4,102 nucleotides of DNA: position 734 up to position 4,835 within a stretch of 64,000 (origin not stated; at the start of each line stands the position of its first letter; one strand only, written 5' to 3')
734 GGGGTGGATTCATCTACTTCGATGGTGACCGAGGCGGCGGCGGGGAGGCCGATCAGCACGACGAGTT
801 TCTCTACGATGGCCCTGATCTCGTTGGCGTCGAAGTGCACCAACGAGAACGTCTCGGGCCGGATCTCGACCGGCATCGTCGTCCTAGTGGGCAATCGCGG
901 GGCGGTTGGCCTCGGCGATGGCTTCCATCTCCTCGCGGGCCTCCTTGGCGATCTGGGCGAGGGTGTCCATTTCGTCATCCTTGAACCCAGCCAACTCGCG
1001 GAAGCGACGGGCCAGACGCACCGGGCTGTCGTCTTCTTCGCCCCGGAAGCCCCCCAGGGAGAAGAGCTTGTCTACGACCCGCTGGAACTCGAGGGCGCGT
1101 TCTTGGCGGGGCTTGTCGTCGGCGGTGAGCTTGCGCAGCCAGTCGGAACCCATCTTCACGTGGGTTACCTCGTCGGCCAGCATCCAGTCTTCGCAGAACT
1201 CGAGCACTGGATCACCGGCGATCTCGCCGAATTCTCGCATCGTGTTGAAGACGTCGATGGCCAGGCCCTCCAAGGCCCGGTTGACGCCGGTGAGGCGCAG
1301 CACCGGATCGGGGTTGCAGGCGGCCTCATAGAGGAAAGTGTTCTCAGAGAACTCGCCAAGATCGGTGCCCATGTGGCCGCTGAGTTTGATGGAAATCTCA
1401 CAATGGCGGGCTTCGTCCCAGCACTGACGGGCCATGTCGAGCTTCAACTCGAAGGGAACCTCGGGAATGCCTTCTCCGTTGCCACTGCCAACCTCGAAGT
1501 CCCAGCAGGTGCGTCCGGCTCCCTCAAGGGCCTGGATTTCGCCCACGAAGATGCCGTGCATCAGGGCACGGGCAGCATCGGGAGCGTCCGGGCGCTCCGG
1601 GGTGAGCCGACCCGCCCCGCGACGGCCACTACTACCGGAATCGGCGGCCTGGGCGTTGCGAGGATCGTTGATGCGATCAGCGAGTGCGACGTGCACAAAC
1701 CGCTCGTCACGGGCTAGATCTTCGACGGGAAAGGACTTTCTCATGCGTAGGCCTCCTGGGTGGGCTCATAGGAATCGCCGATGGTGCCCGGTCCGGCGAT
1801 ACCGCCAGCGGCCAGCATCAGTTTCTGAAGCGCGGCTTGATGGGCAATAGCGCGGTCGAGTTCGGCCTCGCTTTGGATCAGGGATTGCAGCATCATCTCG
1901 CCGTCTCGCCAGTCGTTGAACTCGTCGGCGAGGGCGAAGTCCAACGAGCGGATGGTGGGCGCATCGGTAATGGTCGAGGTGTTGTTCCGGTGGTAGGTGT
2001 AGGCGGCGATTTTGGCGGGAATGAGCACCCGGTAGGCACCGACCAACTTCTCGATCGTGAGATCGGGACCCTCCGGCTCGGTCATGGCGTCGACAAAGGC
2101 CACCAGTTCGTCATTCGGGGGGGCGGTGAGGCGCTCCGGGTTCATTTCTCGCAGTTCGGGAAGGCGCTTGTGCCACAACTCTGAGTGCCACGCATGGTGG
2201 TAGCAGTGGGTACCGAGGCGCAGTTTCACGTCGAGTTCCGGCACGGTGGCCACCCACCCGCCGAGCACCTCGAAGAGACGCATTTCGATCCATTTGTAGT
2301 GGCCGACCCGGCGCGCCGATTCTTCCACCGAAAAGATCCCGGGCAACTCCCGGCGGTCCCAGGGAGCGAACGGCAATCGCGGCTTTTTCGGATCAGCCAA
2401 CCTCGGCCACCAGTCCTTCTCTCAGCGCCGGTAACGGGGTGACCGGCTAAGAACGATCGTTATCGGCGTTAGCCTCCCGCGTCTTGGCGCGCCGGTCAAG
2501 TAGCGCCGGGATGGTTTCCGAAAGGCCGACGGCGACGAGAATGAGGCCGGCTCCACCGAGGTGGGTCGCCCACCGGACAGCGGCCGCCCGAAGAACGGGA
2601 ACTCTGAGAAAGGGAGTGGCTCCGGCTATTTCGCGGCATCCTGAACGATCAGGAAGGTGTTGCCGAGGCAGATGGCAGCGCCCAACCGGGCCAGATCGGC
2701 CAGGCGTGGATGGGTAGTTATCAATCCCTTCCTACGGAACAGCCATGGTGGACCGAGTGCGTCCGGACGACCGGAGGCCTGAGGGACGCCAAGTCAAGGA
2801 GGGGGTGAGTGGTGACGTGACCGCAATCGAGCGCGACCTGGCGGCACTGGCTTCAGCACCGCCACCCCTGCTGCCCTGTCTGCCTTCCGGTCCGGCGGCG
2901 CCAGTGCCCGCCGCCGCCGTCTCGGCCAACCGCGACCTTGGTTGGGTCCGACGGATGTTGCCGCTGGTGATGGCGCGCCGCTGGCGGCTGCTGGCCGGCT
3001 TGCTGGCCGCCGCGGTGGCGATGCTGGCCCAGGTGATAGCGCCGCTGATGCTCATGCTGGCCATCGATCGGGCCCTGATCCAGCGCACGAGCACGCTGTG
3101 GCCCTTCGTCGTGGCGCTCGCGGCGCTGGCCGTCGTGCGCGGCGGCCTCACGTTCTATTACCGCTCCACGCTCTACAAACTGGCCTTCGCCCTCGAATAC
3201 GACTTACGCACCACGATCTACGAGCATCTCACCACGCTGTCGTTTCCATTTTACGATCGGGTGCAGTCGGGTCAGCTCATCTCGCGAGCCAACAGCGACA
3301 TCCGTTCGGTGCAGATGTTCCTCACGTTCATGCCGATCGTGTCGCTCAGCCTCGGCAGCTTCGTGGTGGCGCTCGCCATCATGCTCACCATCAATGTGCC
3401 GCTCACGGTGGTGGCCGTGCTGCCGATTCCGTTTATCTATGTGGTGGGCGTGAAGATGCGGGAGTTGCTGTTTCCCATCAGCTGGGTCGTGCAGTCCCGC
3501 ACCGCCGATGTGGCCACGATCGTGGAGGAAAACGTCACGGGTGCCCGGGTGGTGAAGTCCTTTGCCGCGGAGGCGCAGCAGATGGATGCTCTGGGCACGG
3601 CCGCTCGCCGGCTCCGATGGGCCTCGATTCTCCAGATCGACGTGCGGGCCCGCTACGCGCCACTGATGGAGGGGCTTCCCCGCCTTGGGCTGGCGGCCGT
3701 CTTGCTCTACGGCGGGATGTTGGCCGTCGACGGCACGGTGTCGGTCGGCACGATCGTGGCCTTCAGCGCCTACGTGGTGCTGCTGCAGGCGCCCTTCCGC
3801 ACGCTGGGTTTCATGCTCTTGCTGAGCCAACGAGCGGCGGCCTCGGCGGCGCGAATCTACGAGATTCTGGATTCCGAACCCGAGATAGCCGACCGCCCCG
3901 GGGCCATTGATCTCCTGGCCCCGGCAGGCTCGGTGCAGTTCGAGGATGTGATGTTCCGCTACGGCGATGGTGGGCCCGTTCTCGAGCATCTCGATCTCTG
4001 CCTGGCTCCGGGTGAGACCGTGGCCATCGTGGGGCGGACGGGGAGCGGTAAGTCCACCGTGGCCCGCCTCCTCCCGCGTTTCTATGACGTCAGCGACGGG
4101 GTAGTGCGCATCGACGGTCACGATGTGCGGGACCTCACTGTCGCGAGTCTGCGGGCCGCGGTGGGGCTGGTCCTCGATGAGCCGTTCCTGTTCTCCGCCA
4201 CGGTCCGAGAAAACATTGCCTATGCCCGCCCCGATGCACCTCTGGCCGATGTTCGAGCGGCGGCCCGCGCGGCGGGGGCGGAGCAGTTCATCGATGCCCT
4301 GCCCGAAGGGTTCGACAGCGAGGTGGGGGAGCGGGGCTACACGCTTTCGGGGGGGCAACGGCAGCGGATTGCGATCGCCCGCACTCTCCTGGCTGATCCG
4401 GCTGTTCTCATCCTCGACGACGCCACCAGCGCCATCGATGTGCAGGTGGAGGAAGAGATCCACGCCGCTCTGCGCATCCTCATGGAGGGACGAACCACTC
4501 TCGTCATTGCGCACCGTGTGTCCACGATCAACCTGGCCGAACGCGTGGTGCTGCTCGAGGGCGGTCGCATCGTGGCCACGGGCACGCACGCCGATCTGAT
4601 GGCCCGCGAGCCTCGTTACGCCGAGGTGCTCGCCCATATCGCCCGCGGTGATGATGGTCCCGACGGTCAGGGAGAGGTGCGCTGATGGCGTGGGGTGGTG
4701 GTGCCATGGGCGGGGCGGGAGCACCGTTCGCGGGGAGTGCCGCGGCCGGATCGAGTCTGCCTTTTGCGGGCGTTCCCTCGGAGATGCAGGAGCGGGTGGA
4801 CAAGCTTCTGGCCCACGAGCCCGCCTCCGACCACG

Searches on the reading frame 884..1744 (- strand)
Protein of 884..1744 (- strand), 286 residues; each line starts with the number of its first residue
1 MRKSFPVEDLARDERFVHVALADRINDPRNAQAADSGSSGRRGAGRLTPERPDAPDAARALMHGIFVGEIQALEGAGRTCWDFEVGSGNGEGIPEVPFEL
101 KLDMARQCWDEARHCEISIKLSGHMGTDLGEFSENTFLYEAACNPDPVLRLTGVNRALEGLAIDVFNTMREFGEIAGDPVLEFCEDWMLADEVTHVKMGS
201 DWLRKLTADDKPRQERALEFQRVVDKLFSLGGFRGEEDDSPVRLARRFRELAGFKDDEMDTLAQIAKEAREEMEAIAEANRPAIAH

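Call 12: search_protein_families(library=pfam, proteins=[window:884-1744:-], max_evalue=0.001)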
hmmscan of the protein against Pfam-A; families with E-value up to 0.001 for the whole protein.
window:884-1744:- (286 aa): 2 families
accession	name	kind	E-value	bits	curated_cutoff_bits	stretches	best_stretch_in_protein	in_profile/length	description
PF04305.20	DUF455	-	1.6e-17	64.4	34.3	1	51-259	56-246/247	Protein of unknown function (DUF455)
PF11716.13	MDMPI_N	-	0.00085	20.5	24.2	0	184-250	26-91/140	Mycothiol maleylpyruvate isomerase N-terminal domain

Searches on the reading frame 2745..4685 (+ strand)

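Call 12: search_protein_families(library=pfam, proteins=[window:2745-4685:+], max_evalue=0.001)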
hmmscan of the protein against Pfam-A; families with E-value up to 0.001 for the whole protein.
window:2745-4685:+ (646 aa): 7 families
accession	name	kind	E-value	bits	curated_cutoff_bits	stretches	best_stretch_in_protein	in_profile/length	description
PF00005.33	ABC_tran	-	1.1e-29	104.2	25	1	413-562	1-137/137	ABC transporter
PF00664.28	ABC_membrane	-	9.4e-29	101.4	28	1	83-351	2-274/274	ABC transporter transmembrane region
PF02463.25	SMC_N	-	7.5e-05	22.7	40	0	453-602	110-209/220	RecF/RecN/SMC N terminal domain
PF13401.12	AAA_22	-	0.00013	22.7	27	0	426-581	8-109/130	AAA domain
PF13191.12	AAA_16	-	0.00016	22.7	32.6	1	424-563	25-144/167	AAA ATPase domain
PF06414.18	Zeta_toxin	-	0.00066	19.6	22.3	0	427-464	20-57/199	Zeta toxin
PF22039.1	HUTI_composite_bact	-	0.00094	19.2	25.5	1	602-621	3-22/26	Imidazolonepropionase-like composite domain, bacteria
